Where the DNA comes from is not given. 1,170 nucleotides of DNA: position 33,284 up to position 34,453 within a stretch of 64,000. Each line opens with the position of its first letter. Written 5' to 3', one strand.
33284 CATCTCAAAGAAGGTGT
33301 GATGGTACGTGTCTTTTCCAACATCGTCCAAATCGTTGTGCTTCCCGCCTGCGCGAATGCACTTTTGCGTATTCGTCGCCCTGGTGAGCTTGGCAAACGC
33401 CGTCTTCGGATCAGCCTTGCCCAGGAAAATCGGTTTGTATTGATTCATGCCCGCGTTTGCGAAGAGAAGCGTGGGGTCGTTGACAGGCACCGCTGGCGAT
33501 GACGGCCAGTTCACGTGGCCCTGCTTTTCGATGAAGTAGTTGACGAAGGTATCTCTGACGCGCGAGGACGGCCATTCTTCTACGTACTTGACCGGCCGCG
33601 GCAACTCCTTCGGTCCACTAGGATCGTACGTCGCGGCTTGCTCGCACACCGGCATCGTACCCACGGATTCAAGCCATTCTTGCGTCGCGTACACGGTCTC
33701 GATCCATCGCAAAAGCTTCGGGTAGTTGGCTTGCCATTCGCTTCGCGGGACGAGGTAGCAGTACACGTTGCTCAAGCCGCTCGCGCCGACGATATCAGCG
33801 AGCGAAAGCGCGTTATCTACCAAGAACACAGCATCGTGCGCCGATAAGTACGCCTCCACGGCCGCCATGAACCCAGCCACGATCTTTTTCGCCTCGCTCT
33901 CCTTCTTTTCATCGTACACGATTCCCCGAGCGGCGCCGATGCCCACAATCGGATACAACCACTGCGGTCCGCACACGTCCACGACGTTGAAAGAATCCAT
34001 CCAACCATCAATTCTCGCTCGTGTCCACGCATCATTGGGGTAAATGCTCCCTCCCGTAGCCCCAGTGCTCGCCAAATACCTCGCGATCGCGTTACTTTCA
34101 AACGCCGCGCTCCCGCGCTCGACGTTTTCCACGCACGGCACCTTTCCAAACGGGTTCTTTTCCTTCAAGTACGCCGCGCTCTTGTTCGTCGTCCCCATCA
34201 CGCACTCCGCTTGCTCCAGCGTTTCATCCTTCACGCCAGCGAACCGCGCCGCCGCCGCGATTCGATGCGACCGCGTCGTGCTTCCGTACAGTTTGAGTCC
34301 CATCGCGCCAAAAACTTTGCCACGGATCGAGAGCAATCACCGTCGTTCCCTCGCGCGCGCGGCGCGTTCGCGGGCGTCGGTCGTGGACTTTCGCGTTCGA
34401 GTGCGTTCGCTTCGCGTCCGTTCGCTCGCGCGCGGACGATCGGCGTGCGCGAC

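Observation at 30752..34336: Alanyl-tRNA synthetase fused to an N-terminal EF1B-gamma-type GST-like domain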

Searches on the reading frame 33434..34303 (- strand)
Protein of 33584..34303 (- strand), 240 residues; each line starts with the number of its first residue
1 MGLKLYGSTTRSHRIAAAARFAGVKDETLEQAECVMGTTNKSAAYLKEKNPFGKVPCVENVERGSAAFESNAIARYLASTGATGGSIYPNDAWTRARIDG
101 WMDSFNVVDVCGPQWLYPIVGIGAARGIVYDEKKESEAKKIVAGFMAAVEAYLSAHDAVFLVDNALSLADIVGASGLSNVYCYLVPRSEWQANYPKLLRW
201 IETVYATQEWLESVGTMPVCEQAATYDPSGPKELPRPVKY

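Call 5: find_homologous_proteins(query=window:33584-34303:-, max_evalue=0.001)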
Query seq(240 aa) (240 aa): 11 proteins with E <= 0.001 among 3125 candidates.
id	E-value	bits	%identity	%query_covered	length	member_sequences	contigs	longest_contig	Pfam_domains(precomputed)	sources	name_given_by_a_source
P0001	1.8e-107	376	83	84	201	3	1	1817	PF14497.12,PF02798.27,PF13409.13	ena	-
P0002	2.2e-86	307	95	61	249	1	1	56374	PF14497.12,PF01411.25,PF00043.31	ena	-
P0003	2.0e-69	252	84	56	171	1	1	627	PF02798.27,PF13409.13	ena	-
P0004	2.3e-54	202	47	97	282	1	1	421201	PF13417.13,PF02798.27,PF13409.13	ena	-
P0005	6.2e-46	175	51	81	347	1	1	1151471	PF13410.12,PF13417.13,PF02798.27,PF13409.13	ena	-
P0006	6.6e-38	149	47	76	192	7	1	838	PF13417.13,PF02798.27,PF13409.13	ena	-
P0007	2.4e-35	140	58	54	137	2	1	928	PF18485.8,PF13417.13,PF02798.27,PF13409.13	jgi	jgi:glutathione S-transferase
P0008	7.6e-30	122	56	54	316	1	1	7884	PF13417.13,PF02798.27,PF13409.13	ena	-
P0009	5.6e-8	51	35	55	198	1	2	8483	PF13410.12,PF13417.13,PF02798.27,PF00043.31,PF13409.13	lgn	-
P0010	1.2e-6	46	29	70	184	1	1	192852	PF14497.12,PF13410.12,PF13417.13,PF25907.1,PF02798.27,PF00043.31,PF13409.13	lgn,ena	-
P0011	2.1e-4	39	33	75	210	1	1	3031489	PF14497.12,PF13410.12,PF13417.13,PF02798.27,PF00043.31,PF13409.13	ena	-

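Call 8: find_encoding_contigs(protein=P0005, flank=6000, max_places=3)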
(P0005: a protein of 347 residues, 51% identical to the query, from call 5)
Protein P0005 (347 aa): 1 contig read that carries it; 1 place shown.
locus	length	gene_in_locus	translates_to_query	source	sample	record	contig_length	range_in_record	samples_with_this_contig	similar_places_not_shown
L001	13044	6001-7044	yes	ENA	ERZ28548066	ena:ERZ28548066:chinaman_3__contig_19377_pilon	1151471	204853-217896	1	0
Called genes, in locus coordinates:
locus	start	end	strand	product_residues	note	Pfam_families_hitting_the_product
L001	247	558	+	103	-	-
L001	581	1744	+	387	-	-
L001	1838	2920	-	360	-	PF06068:TIP49, PF17856:TIP49_C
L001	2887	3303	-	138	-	PF06068:TIP49, PF05496:RuvB_N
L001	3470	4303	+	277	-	-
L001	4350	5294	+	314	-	PF01063:Aminotran_4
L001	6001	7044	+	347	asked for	PF02798:GST_N, PF13409:GST_N_2, PF13417:GST_N_3, PF13410:GST_C_2 (faint)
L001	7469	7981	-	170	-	-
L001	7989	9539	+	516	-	PF01411:tRNA-synt_2c, PF07973:tRNA_SAD, PF26023:ALA1 (weak), PF02272:DHHA1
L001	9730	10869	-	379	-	PF24668:KH_Vigilin (faint), PF00013:KH_1, PF07650:KH_2 (faint), PF22675:KH-I_KHDC4-BBP (faint), PF22891:KH_PNO1_2nd (faint), PF00013:KH_1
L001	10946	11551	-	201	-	-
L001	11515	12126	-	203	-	-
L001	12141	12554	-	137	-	PF00179:UQ_con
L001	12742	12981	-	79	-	-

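Call 11: search_solved_structures(query=window:33584-34303:-, max_evalue=1, show_alignments=3)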
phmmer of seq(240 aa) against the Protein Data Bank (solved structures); distinct sequences matched with E-value up to 1: 111 (the best 60 are shown).
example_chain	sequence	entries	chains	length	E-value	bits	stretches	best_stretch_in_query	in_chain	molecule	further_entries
5dqs_A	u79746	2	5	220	6.1e-15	58.5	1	5-227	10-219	Elongation factor 1-gamma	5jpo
4iel_A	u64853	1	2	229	3.8e-08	36.3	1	38-209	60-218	Glutathione S-transferase, N-terminal domain protein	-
4kdu_A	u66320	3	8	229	5.6e-08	35.8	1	49-176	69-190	Glutathione S-transferase domain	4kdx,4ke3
6ezy_A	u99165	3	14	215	6.8e-08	35.5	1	2-173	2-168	Glutathione S-transferase F9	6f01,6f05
1aw9_A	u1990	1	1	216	1.1e-07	34.8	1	3-219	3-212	GLUTATHIONE S-TRANSFERASE III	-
5f8b_A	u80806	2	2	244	1.4e-07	34.4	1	51-205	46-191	Glutathione S-transferase, putative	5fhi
4hi7_A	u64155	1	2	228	2.8e-07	33.5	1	37-207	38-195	GI20122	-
10ha_A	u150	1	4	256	4.7e-07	32.7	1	41-107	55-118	Pyrimidodiazepine synthase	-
6zb6_A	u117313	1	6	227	2.3e-06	30.5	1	39-208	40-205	Glutathione transferase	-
1tw9_A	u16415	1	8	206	2.3e-05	27.2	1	39-212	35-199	glutathione S-transferase 2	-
3vk9_A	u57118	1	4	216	2.6e-05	27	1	45-171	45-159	Glutathione S-transferase delta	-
4yh2_A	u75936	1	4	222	3.4e-05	26.6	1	39-206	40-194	Glutathione S transferase E6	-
4pnf_A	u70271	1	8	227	3.7e-05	26.5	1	39-206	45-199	RE21095p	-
2on7_A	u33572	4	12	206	7.6e-05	25.5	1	42-212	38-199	Na Glutathione S-transferase 1 | Glutathione S-transferase-1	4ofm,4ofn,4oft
1zl9_A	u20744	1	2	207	0.00018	24.2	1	50-203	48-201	glutathione S-transferase 5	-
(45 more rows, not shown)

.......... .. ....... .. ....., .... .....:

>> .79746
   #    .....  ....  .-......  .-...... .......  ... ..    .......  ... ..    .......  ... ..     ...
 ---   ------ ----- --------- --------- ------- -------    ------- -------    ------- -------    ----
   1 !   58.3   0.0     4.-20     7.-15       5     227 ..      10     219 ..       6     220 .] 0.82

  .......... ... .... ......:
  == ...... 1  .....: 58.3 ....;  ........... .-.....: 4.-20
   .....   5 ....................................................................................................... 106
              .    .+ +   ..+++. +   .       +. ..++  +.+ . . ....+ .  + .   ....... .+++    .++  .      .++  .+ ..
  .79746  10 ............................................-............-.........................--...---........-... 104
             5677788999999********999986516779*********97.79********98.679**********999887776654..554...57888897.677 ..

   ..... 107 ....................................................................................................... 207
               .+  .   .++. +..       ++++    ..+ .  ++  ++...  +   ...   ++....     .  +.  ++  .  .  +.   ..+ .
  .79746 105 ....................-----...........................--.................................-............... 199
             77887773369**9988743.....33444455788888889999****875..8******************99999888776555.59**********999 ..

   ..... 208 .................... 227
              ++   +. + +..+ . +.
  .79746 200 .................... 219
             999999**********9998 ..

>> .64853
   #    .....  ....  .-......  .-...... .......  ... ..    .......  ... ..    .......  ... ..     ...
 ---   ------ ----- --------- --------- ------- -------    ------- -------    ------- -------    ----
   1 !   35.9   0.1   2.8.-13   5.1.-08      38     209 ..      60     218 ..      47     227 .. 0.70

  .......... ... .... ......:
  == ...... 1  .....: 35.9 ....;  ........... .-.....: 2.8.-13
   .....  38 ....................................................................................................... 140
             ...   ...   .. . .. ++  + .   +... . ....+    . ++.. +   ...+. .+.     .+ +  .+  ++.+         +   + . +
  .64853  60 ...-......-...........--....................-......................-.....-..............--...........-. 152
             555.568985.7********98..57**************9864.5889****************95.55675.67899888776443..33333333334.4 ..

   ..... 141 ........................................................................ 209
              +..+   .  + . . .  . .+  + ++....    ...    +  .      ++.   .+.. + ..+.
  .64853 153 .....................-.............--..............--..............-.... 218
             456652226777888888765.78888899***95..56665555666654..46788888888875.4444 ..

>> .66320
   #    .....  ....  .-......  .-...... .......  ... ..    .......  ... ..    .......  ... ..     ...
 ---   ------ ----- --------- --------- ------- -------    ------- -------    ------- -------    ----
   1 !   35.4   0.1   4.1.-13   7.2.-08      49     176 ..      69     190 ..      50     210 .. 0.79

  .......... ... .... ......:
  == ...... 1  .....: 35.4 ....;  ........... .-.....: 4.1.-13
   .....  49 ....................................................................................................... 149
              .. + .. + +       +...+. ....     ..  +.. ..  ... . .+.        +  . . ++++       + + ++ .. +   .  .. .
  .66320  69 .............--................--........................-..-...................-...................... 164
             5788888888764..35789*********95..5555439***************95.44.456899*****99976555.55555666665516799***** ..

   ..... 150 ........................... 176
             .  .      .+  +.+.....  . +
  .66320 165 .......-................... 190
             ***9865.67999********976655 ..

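Call 22: search_protein_representatives(protein=window:33584-34303:-)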
Query: 240 residues. Proteins with E-value up to 0.001 (for the whole library): 736; up to 1e-10: 121; up to 1e-30: 6. The best 150 are listed.
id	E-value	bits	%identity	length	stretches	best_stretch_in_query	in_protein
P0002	7.0e-87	307.2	96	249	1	96-240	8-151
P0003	6.4e-70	251.6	83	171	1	2-134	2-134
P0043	1.8e-53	197.8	48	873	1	3-238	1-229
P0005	2.0e-46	174.8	53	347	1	3-195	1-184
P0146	2.4e-39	151.6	33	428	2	14-216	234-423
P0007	7.7e-36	140.1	59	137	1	3-145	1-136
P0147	5.5e-30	120.9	43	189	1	3-182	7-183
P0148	9.9e-29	116.8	52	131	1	102-222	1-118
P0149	1.9e-27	112.6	28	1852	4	15-191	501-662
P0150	1.8e-24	102.9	73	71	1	120-190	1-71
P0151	7.6e-24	100.8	56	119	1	3-117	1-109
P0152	1.7e-20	89.9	36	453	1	2-223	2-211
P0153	3.2e-20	89.0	34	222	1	7-225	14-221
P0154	2.7e-19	85.9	34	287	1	8-227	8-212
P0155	5.4e-19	84.9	60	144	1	3-104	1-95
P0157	1.7e-18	83.3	31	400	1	33-231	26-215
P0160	9.5e-18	80.9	34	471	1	2-218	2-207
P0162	3.4e-17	79.0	36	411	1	6-227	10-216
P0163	4.1e-17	78.8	35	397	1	19-228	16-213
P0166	1.3e-16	77.1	32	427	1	10-231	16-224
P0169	3.0e-16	76.0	38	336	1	4-216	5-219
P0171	1.4e-15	73.8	30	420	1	3-237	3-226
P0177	7.7e-15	71.4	33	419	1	5-231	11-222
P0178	9.9e-15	71.0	33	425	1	9-234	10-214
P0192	2.8e-13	66.2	31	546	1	6-221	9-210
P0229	9.2e-12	61.3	29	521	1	6-238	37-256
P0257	8.3e-11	58.2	32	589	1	16-232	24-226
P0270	1.5e-10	57.4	33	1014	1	38-227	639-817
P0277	2.4e-10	56.6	31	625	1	12-233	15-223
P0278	2.5e-10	56.6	30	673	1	6-216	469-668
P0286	5.7e-10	55.4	31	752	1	12-235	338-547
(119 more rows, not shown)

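Call 24: search_protein_families(library=pfam, alignment_id=A1, max_evalue=0.001)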
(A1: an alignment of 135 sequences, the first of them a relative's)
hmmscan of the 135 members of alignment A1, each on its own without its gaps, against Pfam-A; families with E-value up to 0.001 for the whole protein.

A. member 1, P0146 (428 aa): 6 families
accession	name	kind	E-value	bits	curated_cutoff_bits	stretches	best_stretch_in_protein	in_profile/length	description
PF00043.30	GST_C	-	4.6e-22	78.5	20.7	2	127-202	19-93/93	Glutathione S-transferase, C-terminal domain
PF02798.26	GST_N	-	3.8e-18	66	20.9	2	234-293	16-75/76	Glutathione S-transferase, N-terminal domain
PF13409.12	GST_N_2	-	1.7e-14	54.6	25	2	43-79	30-67/70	Glutathione S-transferase, N-terminal domain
PF14497.11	GST_C_3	-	4.4e-14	53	21.6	2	335-416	8-96/104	Glutathione S-transferase, C-terminal domain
PF13417.12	GST_N_3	-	5.3e-13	49.5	22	2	257-297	32-72/75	Glutathione S-transferase, N-terminal domain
PF13410.11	GST_C_2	-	1.7e-10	41.3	24.9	1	360-410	19-69/69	Glutathione S-transferase, C-terminal domain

B. families by the number of members that match (of 135 scanned): 40 families (the first 25 are shown)
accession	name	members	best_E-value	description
PF00043.30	GST_C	134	8.6e-48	Glutathione S-transferase, C-terminal domain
PF02798.26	GST_N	132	3.2e-37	Glutathione S-transferase, N-terminal domain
PF13409.12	GST_N_2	122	1.3e-24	Glutathione S-transferase, N-terminal domain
PF14497.11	GST_C_3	121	1.4e-29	Glutathione S-transferase, C-terminal domain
PF13410.11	GST_C_2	120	6.1e-27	Glutathione S-transferase, C-terminal domain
PF13417.12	GST_N_3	109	1.8e-26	Glutathione S-transferase, N-terminal domain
PF21972.1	Arc1p_N_like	83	1.4e-16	Nuclear-export cofactor Arc1p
PF00647.24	EF1G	47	7.6e-127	Elongation factor 1 gamma, conserved domain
PF18485.7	GST_N_5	25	1.4e-11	Glutathione S-transferase, N-terminal domain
PF22041.1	GST_C_7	12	8.8e-19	Glutathione S-transferase, C-terminal domain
PF17171.9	GST_C_6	7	1.2e-05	Glutathione S-transferase, C-terminal domain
PF01411.24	tRNA-synt_2c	2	6.1e-48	tRNA synthetases class II (A)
PF00458.25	WHEP-TRS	2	7.3e-16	WHEP-TRS domain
PF07719.23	TPR_2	2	5.1e-07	Tetratricopeptide repeat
PF00515.34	TPR_1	2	2.8e-05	Tetratricopeptide repeat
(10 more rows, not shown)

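Call 30: predict_structure(alignment_id=A2)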
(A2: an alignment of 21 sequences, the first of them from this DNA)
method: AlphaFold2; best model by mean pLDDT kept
length: 243 residues; sequences in the alignment: 21
mean_pLDDT: 93.5   pTM: 0.90
mean pLDDT of the five models: 93.5, 93.4, 92.8, 92.8, 92.0
residues with pLDDT >= 90: 206; 70-90: 33; 50-70: 3; < 50: 1
segments of 3 or more residues with pLDDT < 50: none
pLDDT, mean of each block of 10 residues (from residue 1): 85 92 88 89 93 92 90 95 96 98 95 96 89 98 98 97 98 97 97 98 97 94 95 86 56
secondary structure, 60 per line:
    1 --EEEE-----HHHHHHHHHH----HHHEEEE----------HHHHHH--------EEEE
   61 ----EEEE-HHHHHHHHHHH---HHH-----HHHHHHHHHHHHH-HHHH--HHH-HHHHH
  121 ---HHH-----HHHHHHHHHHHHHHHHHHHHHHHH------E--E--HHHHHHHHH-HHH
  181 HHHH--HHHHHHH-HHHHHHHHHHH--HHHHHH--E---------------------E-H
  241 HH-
elements in order: E3-6 H12-21 E29-32 H43-48 E57-60 E65-68 H70-80 H92-104 H106-109 H116-120 H132-155 H168-176 H178-184 H187-193 H195-205 H208-213

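Call 33: fold_search(model_id=the predicted structure, library=pdb)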
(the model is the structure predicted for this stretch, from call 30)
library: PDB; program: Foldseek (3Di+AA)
matches with E <= 10: 796; with E <= 0.001: 699
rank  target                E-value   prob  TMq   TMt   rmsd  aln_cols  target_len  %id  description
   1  5jpo_B                4.4e-13  1.00  0.76  0.85   2.7       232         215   24  Complex structure of human elongation factor 1B gamma GST-liked domain and delta N-terminal domain (released 2017-05-10)
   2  5jpo_A                5.0e-13  1.00  0.78  0.87   2.2       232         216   24  Complex structure of human elongation factor 1B gamma GST-liked domain and delta N-terminal domain (released 2017-05-10)
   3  5jpo_C                1.4e-12  1.00  0.75  0.87   2.7       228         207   24  Complex structure of human elongation factor 1B gamma GST-liked domain and delta N-terminal domain (released 2017-05-10)
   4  5dqs_A                3.0e-12  1.00  0.72  0.83   3.5       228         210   24  Complex structure of human elongation factor 1B alpha and gamma GST-like domains (released 2016-09-21)
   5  9a9s_A                4.2e-12  1.00  0.76  0.43   2.8       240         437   24  Human elongation factor 1  complex (released 2025-07-30)
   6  5jpo_D                1.1e-10  1.00  0.72  0.81   3.3       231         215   24  Complex structure of human elongation factor 1B gamma GST-liked domain and delta N-terminal domain (released 2017-05-10)
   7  1axd_A                2.5e-10  1.00  0.69  0.79   3.2       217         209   23  STRUCTURE OF GLUTATHIONE S-TRANSFERASE-I BOUND WITH THE LIGAND LACTOYLGLUTATHIONE (released 1998-10-28)
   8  4glt_A                3.7e-10  1.00  0.67  0.77   3.9       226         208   17  Crystal structure of glutathione s-transferase MFLA_2116 (target EFI-507160) from methylobacillus flagellatus kt with  (released 2012-08-29)
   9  5f8b                  4.3e-10  1.00  0.74  0.83   2.9       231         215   25  Crystallographic Structure of PsoE with Co (released 2016-04-20)
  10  1nhy                  5.1e-10  1.00  0.72  0.79   3.8       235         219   20  Crystal Structure of the GST-like Domain of Elongation Factor 1-gamma from Saccharomyces cerevisiae. (released 2003-01-14)
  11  1aw9                  9.0e-10  1.00  0.67  0.74   4.1       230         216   23  STRUCTURE OF GLUTATHIONE S-TRANSFERASE III IN APO FORM (released 1998-10-28)
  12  4glt_B                1.1e-09  1.00  0.66  0.78   3.7       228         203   17  Crystal structure of glutathione s-transferase MFLA_2116 (target EFI-507160) from methylobacillus flagellatus kt with  (released 2012-08-29)
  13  6tk8                  1.6e-09  1.00  0.67  0.75   3.3       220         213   20  GSTF1 F122T variant from Alopecurus myosuroides (released 2021-05-26)
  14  7obo                  1.6e-09  1.00  0.65  0.72   3.6       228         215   19  GSTF1 from Alopecurus myosuroides (released 2022-04-20)
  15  4hz2_A                1.8e-09  1.00  0.66  0.77   3.6       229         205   20  Crystal structure of glutathione s-transferase xaut_3756 (target efi-507152) from xanthobacter autotrophicus py2 (released 2012-11-28)
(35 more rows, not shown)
